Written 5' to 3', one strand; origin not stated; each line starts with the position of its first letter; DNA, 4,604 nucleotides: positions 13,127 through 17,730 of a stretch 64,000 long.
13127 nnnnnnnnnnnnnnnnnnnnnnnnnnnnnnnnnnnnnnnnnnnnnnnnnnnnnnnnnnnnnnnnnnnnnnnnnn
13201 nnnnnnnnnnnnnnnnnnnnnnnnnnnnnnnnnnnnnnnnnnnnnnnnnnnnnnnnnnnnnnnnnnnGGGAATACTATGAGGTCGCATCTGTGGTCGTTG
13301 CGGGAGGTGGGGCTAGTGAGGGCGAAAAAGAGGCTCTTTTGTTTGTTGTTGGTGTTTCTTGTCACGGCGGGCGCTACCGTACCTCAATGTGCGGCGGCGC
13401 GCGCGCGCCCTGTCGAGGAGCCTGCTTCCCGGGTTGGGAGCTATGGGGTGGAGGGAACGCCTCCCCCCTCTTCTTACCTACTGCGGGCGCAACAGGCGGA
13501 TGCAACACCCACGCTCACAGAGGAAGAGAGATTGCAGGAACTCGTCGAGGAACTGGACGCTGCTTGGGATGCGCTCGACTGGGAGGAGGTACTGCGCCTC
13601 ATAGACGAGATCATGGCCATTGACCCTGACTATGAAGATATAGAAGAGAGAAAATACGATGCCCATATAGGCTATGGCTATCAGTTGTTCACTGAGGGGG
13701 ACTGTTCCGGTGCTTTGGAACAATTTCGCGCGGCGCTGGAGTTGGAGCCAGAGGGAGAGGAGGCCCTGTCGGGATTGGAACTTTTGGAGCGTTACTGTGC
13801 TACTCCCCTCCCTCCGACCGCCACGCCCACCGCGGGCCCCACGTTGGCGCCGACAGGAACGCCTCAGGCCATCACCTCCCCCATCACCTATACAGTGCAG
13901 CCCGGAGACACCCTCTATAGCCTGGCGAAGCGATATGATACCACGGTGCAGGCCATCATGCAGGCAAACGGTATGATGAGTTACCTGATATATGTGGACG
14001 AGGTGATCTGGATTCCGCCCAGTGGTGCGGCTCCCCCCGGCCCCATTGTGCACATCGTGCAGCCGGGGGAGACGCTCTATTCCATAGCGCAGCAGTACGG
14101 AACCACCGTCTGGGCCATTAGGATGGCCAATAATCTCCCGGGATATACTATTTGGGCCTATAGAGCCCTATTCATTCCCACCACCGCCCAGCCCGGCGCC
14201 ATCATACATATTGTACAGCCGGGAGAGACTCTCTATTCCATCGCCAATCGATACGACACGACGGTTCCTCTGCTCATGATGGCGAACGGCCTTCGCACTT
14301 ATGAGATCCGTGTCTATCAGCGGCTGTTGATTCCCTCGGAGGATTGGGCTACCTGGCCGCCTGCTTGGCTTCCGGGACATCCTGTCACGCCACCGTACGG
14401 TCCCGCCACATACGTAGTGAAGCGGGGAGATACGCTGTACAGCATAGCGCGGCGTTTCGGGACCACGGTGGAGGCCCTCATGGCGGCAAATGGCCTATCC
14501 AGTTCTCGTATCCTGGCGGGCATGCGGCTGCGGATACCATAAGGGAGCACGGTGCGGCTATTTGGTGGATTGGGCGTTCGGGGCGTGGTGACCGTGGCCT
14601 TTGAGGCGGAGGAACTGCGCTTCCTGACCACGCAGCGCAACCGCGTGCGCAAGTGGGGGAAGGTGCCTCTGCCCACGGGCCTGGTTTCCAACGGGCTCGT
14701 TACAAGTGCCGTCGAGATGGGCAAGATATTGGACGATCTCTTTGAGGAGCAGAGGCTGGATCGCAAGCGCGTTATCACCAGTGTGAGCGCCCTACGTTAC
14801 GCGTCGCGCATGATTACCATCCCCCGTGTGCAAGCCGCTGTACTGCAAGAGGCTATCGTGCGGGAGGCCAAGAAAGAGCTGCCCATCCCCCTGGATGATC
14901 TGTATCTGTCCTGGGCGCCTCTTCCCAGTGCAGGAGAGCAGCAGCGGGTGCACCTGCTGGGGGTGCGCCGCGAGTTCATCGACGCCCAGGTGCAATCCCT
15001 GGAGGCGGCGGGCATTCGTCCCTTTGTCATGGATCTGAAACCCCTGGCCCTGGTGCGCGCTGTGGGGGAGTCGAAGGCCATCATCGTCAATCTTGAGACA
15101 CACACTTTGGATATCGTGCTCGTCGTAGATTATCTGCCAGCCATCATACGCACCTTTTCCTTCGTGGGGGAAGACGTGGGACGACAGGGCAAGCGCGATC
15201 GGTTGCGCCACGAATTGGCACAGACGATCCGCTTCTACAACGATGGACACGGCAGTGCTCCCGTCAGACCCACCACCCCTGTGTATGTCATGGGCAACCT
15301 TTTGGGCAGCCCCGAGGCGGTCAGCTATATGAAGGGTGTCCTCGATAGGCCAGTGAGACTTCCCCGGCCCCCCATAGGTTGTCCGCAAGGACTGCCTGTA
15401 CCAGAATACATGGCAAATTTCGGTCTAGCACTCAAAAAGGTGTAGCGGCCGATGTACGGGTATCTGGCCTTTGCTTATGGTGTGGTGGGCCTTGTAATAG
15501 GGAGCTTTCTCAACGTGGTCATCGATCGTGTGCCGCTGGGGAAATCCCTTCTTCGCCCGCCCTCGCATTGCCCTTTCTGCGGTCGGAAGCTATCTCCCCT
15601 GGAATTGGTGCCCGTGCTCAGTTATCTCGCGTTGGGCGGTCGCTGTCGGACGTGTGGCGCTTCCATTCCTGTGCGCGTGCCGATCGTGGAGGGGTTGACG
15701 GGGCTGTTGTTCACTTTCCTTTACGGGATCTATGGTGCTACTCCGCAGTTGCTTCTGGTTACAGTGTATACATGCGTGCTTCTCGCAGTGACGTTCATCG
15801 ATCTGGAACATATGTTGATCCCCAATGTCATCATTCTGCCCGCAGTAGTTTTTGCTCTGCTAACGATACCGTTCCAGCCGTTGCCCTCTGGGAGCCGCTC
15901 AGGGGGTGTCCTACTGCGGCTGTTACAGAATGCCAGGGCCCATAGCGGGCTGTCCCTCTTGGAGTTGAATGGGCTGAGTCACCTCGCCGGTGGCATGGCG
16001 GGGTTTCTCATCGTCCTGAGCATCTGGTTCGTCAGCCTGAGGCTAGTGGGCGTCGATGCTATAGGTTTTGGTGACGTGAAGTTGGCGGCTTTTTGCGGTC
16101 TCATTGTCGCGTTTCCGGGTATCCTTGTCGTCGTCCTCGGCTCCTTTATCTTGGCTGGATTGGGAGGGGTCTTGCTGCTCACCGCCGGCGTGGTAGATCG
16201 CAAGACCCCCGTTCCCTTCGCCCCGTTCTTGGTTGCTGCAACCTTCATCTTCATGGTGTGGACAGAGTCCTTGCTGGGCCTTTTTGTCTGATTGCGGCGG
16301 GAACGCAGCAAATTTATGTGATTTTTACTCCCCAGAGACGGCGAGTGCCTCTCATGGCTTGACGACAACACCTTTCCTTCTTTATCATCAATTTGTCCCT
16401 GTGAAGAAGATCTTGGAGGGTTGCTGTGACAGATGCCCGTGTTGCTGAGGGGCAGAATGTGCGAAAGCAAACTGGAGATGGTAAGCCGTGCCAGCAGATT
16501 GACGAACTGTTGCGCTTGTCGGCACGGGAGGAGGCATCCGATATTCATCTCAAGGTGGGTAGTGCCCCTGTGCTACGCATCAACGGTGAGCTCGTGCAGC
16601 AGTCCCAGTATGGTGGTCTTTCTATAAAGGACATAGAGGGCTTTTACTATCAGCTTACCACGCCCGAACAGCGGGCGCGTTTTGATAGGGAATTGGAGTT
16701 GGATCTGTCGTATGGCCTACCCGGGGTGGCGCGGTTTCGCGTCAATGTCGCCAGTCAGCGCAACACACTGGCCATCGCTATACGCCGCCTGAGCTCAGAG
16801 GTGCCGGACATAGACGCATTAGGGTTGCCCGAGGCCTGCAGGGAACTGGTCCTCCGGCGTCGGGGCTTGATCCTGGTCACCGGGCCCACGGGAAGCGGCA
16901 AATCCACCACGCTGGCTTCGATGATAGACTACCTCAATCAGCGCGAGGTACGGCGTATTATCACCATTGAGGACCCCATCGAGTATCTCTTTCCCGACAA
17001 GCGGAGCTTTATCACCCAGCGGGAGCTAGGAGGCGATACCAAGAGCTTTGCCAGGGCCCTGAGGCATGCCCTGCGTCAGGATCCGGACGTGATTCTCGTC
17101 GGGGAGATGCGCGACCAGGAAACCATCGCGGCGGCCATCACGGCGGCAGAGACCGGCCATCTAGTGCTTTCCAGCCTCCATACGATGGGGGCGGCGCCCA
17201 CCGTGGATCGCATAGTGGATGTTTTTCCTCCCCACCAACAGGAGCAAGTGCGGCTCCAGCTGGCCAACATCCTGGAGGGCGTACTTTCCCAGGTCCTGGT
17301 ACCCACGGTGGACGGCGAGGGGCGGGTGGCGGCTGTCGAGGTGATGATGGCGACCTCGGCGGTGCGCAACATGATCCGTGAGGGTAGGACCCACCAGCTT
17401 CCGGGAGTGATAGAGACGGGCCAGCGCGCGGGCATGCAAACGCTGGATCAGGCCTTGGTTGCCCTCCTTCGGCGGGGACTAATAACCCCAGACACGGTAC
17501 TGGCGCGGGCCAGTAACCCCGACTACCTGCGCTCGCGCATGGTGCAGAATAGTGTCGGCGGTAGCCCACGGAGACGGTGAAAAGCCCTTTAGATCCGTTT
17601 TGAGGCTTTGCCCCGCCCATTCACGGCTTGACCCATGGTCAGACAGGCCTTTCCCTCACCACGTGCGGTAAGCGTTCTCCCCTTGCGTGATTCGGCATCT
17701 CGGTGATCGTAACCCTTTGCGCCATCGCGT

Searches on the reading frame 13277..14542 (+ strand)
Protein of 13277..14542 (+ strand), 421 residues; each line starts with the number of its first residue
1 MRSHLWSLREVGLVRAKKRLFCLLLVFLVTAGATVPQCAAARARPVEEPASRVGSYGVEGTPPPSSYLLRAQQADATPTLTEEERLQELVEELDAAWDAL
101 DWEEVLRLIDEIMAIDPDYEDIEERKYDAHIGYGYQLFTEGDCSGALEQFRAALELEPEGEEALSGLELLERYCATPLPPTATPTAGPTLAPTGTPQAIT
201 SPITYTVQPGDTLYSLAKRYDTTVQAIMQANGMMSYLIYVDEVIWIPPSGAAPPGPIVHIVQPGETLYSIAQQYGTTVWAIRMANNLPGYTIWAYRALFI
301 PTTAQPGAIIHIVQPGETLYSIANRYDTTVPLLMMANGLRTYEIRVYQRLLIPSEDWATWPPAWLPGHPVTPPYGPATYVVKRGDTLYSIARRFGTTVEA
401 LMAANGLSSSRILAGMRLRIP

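Call 5: search_protein_families(library=pfam, proteins=[window:13277-14542:+], max_evalue=0.01)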
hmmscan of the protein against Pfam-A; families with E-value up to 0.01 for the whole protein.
window:13277-14542:+ (421 aa): 10 families
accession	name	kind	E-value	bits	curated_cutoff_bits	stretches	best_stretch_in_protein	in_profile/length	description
PF01476.26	LysM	-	3.6e-64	212.9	20.9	4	379-421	1-43/43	LysM domain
PF23473.1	LysM3_LYK4_5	-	1.9e-27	95.5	29.3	2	378-413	4-39/48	LYK4/5 LysM3 domain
PF23472.1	LysM2_CERK1_LYK3_4_5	-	2.7e-13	50.1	27.4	1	377-421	6-54/56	LYK3/4/5 LysM2 domain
PF23577.1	LysM_RLK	-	7.9e-10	39.1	27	0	203-229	1-26/44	LysM domain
PF23462.1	LysM3_NFP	-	1.1e-09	39.1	28.1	0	203-234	3-34/48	NFP LysM3 domain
PF23446.1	LysM1_NFP_LYK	-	7e-05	24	36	0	385-419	16-52/60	NFP/LYK LysM1 domain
PF22310.2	NMB0315_dom_I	-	0.00017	22.3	27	0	206-229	7-30/83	NMB0315-like, domain I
PF23457.1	LysM2_NFP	-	0.00028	21.4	36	0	202-218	5-21/56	NFP LysM2 domain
PF13428.12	TPR_14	-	0.00067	20.5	23.5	0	129-164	3-38/44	Tetratricopeptide repeat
PF13414.12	TPR_11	-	0.0077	16.3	26.8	0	134-167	1-34/42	TPR repeat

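Call 59: search_protein_families(library=ncbifam, proteins=[window:13277-14542:+], max_evalue=0.001)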
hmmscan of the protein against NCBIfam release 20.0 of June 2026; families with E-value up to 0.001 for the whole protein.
window:13277-14542:+ (421 aa): 18 families
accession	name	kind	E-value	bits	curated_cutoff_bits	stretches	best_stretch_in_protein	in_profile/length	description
NF041208.1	celldiv_DipM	equivalog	4.2e-26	92.1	740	3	377-421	184-228/419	cell division endopeptidase DipM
NF010495.0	PRK13914.1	equivalog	2.8e-22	79.4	647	2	377-420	28-71/481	invasion associated endopeptidase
TIGR02899.1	spore_safA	subfamily_domain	9.8e-22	76.6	67.85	2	207-233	1-27/44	SafA/ExsA family spore coat assembly protein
NF050804.1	CellDivDipMCaul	equivalog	4.1e-21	75.4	900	3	256-354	133-231/634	cell division endopeptidase DipM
NF010723.1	PRK14125.1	equivalog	1.9e-20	72.6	60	2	200-247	30-85/87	cell division suppressor protein YneA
NF004974.0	PRK06347.1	equivalog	2.5e-20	73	701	2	304-420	475-591/592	1,4-beta-N-acetylmuramoylhydrolase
NF047755.1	LIC_10271_M23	exception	1.3e-18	67.5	180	1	201-248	23-71/207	LIC_10271 family cell wall hydrolase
NF040883.1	amid_act_ActS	equivalog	2.2e-18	66.4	375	1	374-420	31-78/242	amidase activator ActS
NF008050.0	PRK10783.1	equivalog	1.9e-17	62.7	508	2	312-417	347-444/457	murein transglycosylase D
TIGR02907.1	spore_VI_D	equivalog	1.3e-16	61.1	169.85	0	310-353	301-344/344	stage VI sporulation protein D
NF042931.1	SAG1386_EF1546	equivalog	5.6e-15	55.8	80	1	377-420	110-157/158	SAG1386/EF1546 family surface-associated protein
NF012230.0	LWXIA_domain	equivalog_domain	1.4e-11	44.3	33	0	202-223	2-23/74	LWXIA domain-containing protein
NF052398.1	Agg_Promo_Fact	equivalog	3.3e-11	43.7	170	0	202-249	28-76/202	aggregation-promoting factor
NF047657.1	CellWlHdaseLepto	equivalog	1.4e-08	34.5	400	0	204-233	28-57/221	hypothetical protein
NF047955.1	TransPepLdtE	equivalog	1.8e-07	30.6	480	0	196-247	33-85/322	L,D-transpeptidase LdtE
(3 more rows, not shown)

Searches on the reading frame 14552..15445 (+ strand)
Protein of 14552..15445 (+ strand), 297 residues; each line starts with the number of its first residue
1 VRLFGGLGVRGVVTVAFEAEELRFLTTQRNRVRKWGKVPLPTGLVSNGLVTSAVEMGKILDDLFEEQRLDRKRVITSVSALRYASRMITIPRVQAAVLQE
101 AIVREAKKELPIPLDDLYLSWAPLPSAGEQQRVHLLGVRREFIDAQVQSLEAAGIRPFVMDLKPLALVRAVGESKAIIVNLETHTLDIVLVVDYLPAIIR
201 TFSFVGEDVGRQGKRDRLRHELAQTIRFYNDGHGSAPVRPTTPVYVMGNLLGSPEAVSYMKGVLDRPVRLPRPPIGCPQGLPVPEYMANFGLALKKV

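Call 5: search_protein_families(library=pfam, proteins=[window:14552-15445:+], max_evalue=0.01)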
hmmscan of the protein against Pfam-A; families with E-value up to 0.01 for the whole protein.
window:14552-15445:+ (297 aa): 1 family
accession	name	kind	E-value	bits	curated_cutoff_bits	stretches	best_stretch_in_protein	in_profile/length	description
PF11104.14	PilM_2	-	5.6e-12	45.7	27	1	27-183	18-178/340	Type IV pilus assembly protein PilM;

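Call 59: search_protein_families(library=ncbifam, proteins=[window:14552-15445:+], max_evalue=0.001)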
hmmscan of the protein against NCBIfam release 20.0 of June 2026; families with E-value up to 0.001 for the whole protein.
window:14552-15445:+ (297 aa): 2 families
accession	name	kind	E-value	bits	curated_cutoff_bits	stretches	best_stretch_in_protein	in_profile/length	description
TIGR01175.1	pilM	subfamily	3e-19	69.3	133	1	28-193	25-194/348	type IV pilus assembly protein PilM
NF045709.1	Amuc_1101_fam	equivalog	4.7e-10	38.9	650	1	58-170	56-168/608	Amuc_1101 family PilM-like pilus complex protein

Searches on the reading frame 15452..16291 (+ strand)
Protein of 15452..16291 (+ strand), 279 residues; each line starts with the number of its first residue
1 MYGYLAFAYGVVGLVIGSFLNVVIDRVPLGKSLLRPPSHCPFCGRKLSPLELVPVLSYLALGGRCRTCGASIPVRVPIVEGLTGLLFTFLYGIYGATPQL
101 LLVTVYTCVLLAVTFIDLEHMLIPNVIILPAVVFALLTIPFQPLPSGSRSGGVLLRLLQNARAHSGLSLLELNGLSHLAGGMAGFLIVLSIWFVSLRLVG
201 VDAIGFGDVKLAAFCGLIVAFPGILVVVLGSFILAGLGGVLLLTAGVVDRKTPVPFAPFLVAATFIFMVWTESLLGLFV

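Call 5: search_protein_families(library=pfam, proteins=[window:15452-16291:+], max_evalue=0.01)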
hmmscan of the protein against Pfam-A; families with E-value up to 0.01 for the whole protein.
window:15452-16291:+ (279 aa): 2 families
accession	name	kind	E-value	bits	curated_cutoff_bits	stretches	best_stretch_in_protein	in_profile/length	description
PF06750.18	A24_N_bact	-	4.6e-32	110.4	23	1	11-91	1-81/84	Bacterial Peptidase A24 N-terminal domain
PF01478.23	Peptidase_A24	-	2.6e-12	47.5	26.5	1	105-237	2-101/104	Type IV leader peptidase family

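Call 59: search_protein_families(library=ncbifam, proteins=[window:15452-16291:+], max_evalue=0.001)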
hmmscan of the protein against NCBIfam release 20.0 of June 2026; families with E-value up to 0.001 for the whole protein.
window:15452-16291:+ (279 aa): 0 families

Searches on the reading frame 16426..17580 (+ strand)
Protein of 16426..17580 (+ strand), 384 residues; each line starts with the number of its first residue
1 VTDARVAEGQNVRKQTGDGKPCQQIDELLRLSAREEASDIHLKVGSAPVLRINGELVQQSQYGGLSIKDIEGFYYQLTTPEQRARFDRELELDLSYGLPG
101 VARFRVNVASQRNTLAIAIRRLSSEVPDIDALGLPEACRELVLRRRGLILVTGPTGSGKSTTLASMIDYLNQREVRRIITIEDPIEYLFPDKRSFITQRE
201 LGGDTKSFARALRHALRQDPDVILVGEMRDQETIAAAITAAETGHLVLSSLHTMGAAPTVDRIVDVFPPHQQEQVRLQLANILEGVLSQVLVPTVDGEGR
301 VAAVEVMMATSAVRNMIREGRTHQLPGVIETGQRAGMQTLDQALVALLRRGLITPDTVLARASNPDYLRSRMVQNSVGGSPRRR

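Call 5: search_protein_families(library=pfam, proteins=[window:16426-17580:+], max_evalue=0.01)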
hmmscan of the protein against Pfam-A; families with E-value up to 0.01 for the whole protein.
window:16426-17580:+ (384 aa): 15 families
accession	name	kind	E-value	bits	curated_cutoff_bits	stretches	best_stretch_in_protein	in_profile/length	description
PF00437.27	T2SSE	-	6.9e-50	170.2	24.9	1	23-307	10-293/370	Type II/IV secretion system protein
PF13401.12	AAA_22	-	1.2e-06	29.3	27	1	145-222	4-64/130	AAA domain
PF13191.12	AAA_16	-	4.2e-05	24.6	32.6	1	146-283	24-124/167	AAA ATPase domain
PF13604.12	AAA_30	-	0.00016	21.9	27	0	136-173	8-45/191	AAA domain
PF13555.12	AAA_29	-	0.00028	21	27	1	141-163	17-39/61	P-loop containing region of AAA domain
PF25199.1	nSTAND_NTPase5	-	0.00053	20.3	34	1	144-191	39-86/145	Novel STAND NTPase 5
PF02562.22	PhoH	-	0.00059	19.8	27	1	143-235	16-106/205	PhoH-like protein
PF20720.3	nSTAND3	-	0.00068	19.8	27.2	1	142-195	13-68/155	Novel STAND NTPase 3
PF03266.21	NTPase_1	-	0.0011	19.3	23.9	0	149-175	2-28/168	NTPase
PF24883.2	NPHP3_N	-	0.0023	18.6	24.8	1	147-214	23-81/164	Nephrocystin 3, N-terminal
PF13671.12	AAA_33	-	0.0054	17.5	27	0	148-244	1-96/143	AAA domain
PF13245.12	AAA_19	-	0.006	17.2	25.1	0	146-183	11-42/134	AAA domain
PF06414.18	Zeta_toxin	-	0.0073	16.2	22.3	0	148-232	18-108/199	Zeta toxin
PF04851.21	ResIII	-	0.0084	16.5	22.5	0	144-183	21-61/164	Type III restriction enzyme, res subunit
PF13476.12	AAA_23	-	0.0099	17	27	0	146-164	19-37/201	AAA domain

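Call 59: search_protein_families(library=ncbifam, proteins=[window:16426-17580:+], max_evalue=0.001)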
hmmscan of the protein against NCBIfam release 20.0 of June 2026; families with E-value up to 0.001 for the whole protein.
window:16426-17580:+ (384 aa): 20 families
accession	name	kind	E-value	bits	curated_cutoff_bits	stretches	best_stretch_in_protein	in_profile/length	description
TIGR01420.1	pilT_fam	subfamily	1.3e-141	471.8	319.1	1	25-365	2-341/343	PilT/PilU family type 4a pilus ATPase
TIGR02525.1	plasmid_TraJ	equivalog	5.7e-54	183.5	368.3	1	23-357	10-362/372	plasmid transfer ATPase TraJ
TIGR02533.1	type_II_gspE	equivalog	1.7e-45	155.6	630.25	1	136-292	233-379/486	type II secretion system ATPase GspE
TIGR02524.1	dot_icm_DotB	equivalog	6.9e-45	153.8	463.3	1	23-352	4-344/358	Dot/Icm type IV secretion system ATPase DotB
TIGR02538.1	type_IV_pilB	equivalog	1.9e-43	148.9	675.65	1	14-266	174-432/564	type IV-A pilus assembly ATPase PilB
NF007755.0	PRK10436.1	equivalog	2.2e-41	142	617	1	10-265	74-334/465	type II secretion system protein GspE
NF053534.1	T4PilAsmATPsTfpB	equivalog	6.4e-38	130.5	850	1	138-293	328-473/584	type IV pilus assembly ATPase TfpB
NF041000.1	ATPase_ComGA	equivalog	4.8e-37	127.4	300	1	114-293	93-266/267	competence type IV pilus ATPase ComGA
NF058587.1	archaellum_moto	equivalog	1.1e-17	64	550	1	147-261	276-391/527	archaellum flagellar ATPase motor FlaI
TIGR02788.1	VirB11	equivalog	5.4e-16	58.5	249.95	1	143-287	141-285/308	P-type DNA transfer ATPase VirB11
TIGR02782.1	TrbB_P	equivalog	2e-13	50.3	304.55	1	139-274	130-263/303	P-type conjugative transfer ATPase TrbB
TIGR03819.1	heli_sec_ATPase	hypoth_equivalog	1.3e-12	47.6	373.15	1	140-253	169-287/340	TadA family conjugal transfer-associated ATPase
NF010425.0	PRK13851.1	equivalog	1.4e-11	43.9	461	1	143-255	159-269/344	type IV secretion system protein VirB11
NF053672.1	bindosome_BasE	exception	2.6e-11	43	1000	1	149-276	273-401/512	bindosome assembly system ATPase subunit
NF010469.0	PRK13894.1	subfamily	9e-10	38.4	508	1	135-268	139-269/320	conjugal transfer ATPase TrbB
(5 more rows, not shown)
